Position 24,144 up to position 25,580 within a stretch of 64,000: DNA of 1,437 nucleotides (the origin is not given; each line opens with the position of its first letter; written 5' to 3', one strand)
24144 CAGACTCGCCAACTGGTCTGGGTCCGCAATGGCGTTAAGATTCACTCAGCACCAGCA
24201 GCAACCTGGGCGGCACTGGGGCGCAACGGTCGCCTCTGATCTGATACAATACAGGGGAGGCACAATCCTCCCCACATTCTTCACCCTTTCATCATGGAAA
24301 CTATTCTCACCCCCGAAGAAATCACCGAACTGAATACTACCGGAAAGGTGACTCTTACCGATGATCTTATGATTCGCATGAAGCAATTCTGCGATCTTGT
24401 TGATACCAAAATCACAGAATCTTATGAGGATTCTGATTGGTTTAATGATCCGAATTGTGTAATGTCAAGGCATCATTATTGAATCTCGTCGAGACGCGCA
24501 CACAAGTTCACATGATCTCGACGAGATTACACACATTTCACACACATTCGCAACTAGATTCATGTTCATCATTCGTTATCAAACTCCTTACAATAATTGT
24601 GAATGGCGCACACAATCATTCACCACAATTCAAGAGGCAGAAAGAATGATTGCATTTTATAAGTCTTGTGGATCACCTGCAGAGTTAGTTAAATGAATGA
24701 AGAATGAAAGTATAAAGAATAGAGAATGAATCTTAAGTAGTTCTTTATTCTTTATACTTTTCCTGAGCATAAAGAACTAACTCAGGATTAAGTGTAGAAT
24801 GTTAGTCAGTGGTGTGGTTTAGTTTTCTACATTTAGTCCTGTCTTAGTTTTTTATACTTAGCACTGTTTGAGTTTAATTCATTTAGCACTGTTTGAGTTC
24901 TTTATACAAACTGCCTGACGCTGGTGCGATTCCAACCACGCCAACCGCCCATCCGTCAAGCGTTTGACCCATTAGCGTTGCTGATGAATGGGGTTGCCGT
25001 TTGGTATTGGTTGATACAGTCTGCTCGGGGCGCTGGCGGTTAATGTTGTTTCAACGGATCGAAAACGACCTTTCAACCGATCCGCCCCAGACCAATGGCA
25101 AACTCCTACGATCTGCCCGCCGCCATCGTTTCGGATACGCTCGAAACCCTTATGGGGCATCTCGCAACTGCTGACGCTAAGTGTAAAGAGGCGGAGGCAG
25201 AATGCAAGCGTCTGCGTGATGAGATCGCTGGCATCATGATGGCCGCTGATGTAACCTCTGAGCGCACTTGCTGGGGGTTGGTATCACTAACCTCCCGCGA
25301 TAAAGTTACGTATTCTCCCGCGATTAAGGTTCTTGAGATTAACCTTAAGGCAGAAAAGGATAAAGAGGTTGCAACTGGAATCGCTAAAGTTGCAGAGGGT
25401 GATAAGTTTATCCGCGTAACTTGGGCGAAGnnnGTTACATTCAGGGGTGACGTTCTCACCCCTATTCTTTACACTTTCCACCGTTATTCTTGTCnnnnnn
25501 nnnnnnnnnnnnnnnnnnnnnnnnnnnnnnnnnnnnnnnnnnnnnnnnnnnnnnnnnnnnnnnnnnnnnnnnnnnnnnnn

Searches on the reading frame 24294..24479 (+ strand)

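Call 56: search_protein_families(library=pfam, proteins=[window:24294-24479:+], max_evalue=1)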
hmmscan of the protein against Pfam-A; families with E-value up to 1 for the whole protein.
window:24294-24479:+ (62 aa): 1 family
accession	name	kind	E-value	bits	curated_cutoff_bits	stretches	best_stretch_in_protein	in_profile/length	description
PF14794.11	DUF4479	-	0.22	11.8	25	1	8-33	34-59/71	Domain of unknown function (DUF4479)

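Call 97: search_protein_families(library=phrogs, proteins=[window:24294-24479:+], max_evalue=0.01)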
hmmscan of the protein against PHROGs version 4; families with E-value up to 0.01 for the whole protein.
window:24294-24479:+ (62 aa): 0 families

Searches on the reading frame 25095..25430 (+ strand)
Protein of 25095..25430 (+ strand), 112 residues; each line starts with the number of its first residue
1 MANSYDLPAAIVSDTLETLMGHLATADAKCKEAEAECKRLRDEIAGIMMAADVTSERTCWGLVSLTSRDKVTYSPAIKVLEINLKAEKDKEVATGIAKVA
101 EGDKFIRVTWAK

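Call 83: search_protein_families(library=pfam, proteins=[window:25095-25430:+], max_evalue=0.1)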
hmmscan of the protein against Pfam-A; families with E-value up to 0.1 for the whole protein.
window:25095-25430:+ (112 aa): 1 family
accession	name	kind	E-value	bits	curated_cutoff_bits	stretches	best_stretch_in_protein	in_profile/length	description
PF23984.1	DUF7307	-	0.0064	16.8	27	1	15-73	8-68/129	Pam3 gp33-like protein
